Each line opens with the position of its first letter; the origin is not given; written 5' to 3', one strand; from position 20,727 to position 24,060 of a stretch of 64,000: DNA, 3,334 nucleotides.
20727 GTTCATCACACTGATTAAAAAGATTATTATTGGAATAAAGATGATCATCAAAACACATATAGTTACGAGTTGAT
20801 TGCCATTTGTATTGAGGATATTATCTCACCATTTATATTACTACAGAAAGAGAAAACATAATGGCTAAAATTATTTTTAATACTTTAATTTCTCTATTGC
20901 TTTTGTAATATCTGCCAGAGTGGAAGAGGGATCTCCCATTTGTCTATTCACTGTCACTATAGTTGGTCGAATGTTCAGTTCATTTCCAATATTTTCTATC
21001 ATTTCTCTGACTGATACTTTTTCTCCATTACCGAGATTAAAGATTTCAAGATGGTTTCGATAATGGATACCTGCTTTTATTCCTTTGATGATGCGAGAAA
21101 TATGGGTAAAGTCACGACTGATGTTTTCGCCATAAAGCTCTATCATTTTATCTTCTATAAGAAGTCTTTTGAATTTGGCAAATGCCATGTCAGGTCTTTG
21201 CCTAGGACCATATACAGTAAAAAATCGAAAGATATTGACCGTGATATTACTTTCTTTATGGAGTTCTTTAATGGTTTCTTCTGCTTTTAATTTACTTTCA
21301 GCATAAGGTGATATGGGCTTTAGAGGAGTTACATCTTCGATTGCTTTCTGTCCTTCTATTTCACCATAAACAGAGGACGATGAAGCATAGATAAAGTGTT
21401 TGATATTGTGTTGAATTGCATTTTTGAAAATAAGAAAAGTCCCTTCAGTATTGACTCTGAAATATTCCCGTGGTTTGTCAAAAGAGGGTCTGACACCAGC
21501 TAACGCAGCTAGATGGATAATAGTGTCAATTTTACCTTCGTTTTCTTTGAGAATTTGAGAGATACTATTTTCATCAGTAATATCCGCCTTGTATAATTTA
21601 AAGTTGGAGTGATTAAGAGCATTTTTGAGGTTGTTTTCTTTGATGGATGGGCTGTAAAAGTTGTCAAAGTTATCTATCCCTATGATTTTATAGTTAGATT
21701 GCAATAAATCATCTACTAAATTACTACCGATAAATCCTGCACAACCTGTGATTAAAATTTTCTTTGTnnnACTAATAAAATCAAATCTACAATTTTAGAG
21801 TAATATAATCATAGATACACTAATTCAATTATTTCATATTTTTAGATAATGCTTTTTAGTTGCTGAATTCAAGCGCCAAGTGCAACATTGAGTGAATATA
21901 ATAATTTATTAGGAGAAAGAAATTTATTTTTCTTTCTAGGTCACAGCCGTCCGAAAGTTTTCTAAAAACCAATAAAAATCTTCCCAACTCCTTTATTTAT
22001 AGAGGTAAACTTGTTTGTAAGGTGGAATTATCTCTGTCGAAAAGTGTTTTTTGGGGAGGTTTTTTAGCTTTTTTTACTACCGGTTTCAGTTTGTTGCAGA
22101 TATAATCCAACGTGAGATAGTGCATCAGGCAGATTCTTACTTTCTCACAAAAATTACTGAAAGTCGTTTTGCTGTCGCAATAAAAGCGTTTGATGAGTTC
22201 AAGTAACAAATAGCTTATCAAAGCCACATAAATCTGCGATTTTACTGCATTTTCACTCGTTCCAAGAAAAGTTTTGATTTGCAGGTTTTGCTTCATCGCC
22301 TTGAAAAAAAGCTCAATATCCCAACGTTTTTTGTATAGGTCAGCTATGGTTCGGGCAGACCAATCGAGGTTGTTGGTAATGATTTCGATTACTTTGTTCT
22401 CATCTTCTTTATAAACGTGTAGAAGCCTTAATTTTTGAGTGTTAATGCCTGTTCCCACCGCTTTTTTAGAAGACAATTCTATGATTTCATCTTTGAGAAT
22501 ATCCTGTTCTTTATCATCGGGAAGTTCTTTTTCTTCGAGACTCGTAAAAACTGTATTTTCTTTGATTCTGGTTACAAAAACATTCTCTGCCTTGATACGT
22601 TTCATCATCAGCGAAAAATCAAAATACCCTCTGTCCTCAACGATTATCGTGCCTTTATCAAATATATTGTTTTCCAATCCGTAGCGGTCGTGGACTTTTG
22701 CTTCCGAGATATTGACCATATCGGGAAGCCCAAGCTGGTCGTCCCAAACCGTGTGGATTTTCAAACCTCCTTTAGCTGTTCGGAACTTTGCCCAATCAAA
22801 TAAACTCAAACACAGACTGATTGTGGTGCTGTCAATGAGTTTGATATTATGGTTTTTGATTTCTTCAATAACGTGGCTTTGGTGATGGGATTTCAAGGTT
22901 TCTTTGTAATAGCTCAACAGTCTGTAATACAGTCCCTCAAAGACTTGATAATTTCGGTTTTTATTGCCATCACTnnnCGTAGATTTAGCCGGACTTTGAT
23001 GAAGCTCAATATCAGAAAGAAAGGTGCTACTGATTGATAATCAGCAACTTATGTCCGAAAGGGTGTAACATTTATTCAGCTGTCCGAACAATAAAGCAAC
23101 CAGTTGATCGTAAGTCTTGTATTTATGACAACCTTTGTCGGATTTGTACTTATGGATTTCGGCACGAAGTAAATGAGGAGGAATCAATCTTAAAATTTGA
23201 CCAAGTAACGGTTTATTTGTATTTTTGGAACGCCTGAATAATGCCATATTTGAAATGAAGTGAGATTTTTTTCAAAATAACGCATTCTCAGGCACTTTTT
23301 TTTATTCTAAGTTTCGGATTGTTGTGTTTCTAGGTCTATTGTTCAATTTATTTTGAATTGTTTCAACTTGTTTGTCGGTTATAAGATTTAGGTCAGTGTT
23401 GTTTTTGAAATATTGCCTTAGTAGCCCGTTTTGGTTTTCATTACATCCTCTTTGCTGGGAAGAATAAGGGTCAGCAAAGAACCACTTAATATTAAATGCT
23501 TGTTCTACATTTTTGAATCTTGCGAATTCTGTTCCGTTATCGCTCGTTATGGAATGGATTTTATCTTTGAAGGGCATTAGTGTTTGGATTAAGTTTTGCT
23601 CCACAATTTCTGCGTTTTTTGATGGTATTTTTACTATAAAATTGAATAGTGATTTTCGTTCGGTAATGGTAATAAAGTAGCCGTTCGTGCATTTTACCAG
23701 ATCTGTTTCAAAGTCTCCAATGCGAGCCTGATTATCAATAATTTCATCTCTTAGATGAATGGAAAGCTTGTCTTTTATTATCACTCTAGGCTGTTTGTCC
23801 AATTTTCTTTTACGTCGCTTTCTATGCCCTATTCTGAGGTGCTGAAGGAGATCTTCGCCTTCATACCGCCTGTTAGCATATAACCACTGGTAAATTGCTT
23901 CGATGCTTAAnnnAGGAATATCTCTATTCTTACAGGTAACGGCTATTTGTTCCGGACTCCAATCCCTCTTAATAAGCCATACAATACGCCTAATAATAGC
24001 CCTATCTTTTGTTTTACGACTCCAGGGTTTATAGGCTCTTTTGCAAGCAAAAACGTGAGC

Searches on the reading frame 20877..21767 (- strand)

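Call 24: search_protein_families(library=pfam, proteins=[window:20877-21767:-], max_evalue=0.001)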
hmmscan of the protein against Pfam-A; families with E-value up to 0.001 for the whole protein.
window:20877-21767:- (296 aa): 10 families
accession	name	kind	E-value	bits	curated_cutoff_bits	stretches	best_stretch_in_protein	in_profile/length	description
PF16363.11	GDP_Man_Dehyd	-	2.1e-52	179.1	27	1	5-268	1-270/332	GDP-mannose 4,6 dehydratase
PF01370.27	Epimerase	-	8.4e-48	163.3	20.9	1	4-246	1-240/240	NAD dependent epimerase/dehydratase family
PF01073.25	3Beta_HSD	-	1.7e-22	80.2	22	1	5-197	1-193/280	3-beta hydroxysteroid dehydrogenase/isomerase family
PF04321.23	RmlD_sub_bind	-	3.3e-18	66.2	27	1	3-268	2-235/287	RmlD substrate binding domain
PF02719.21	Polysacc_synt_2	-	7e-17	62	20.2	1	4-262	1-245/293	Polysaccharide biosynthesis protein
PF07993.18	NAD_binding_4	-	1.3e-15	57.7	20.1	1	6-191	1-210/258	Male sterility protein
PF00106.31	adh_short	-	3.3e-08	33.7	26.6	1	2-122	1-124/195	short chain dehydrogenase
PF05368.20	NmrA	-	8.2e-07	29.3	27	1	1-172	2-140/298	NmrA-like family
PF13460.12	NAD_binding_10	-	9.9e-07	29.2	27.2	1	9-176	2-137/184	NAD(P)H-binding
PF08659.16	KR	-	9.9e-06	26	22.6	1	4-139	3-145/180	KR domain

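Call 45: search_protein_families(library=ncbifam, proteins=[window:20877-21767:-], max_evalue=0.00001)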
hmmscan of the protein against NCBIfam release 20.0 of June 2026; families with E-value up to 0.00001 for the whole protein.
window:20877-21767:- (296 aa): 34 families (the best 25 are shown)
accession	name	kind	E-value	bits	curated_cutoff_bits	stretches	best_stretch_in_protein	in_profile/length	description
TIGR01179.1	galE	equivalog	1.3e-49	168.8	262.3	1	3-296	1-307/332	UDP-glucose 4-epimerase GalE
TIGR01181.1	dTDP_gluc_dehyt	equivalog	5.5e-41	140.7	365.1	1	3-279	1-277/321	dTDP-glucose 4,6-dehydratase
TIGR04180.1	EDH_00030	hypoth_equivalog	1.1e-37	129.7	475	1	4-277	1-269/297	NAD-dependent 4,6-dehydratase LegB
TIGR02197.1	heptose_epim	equivalog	3.6e-32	111.8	274.6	1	4-270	1-266/316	ADP-glyceromanno-heptose 6-epimerase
NF007956.0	PRK10675.1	subfamily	1.5e-31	109.8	394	1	3-194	2-189/338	UDP-glucose 4-epimerase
NF011728.1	PRK15181.1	equivalog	4.4e-27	95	760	1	2-266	16-284/348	Vi polysaccharide biosynthesis UDP-N-acetylglucosaminuronic acid C-4 epimerase TviC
NF008360.0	PRK11150.1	equivalog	2e-19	70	452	1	4-258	2-248/310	ADP-glyceromanno-heptose 6-epimerase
NF042423.1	oxyalk_red_Shew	equivalog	2.9e-18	66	580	1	2-261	9-254/331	2-alkyl-3-oxoalkanoate reductase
TIGR01472.1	gmd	equivalog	9e-18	64.6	415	1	2-265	1-269/342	GDP-mannose 4,6-dehydratase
NF008872.0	PRK11908.1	equivalog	3.5e-17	62.5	294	1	2-260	2-267/349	bifunctional UDP-4-keto-pentose/UDP-xylose synthase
NF043036.1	ErythonDh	equivalog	8.8e-17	61.3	325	1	3-204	2-198/321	D-erythronate dehydrogenase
TIGR02622.1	CDP_4_6_dhtase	equivalog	1.1e-16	60.9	278.45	1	2-167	5-166/352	CDP-glucose 4,6-dehydratase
NF007582.0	PRK10217.1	equivalog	1.2e-16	60.8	698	1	2-261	2-267/355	dTDP-glucose 4,6-dehydratase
TIGR03466.1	HpnA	hypoth_equivalog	2.9e-16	59.3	367.65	1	3-189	2-174/327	hopanoid-associated sugar epimerase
TIGR01746.1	Thioester-redct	subfamily_domain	1.3e-14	54.2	213.35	1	3-267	1-285/371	thioester reductase domain-containing protein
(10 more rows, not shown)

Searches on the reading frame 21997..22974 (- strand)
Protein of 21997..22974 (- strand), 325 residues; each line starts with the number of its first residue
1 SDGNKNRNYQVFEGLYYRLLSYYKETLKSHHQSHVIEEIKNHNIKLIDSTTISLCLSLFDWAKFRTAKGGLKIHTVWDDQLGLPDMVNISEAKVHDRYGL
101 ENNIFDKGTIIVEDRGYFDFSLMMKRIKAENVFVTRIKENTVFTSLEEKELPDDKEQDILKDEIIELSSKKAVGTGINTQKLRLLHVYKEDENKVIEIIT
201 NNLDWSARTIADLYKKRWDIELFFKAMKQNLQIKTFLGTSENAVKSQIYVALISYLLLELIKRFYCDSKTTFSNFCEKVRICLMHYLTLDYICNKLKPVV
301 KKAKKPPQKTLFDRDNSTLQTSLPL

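Call 24: search_protein_families(library=pfam, proteins=[window:21997-22974:-], max_evalue=0.001)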
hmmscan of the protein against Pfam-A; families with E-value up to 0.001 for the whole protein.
window:21997-22974:- (325 aa): 2 families
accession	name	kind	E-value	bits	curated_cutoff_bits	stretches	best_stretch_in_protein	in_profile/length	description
PF01609.27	DDE_Tnp_1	-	5.7e-25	88.7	23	1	43-257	5-200/200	Transposase DDE domain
PF13701.12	DDE_Tnp_1_4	-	1.7e-05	23.7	34.7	1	114-284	223-396/435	Transposase DDE domain group 1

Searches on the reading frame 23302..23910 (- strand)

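Call 24: search_protein_families(library=pfam, proteins=[window:23302-23910:-], max_evalue=0.001)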
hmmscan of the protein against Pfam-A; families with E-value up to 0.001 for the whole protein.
window:23302-23910:- (202 aa): 1 family
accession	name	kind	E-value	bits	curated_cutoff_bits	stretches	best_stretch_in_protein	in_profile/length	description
PF00665.32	rve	-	5.3e-07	30.3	32.6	1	71-151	12-102/102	Integrase core domain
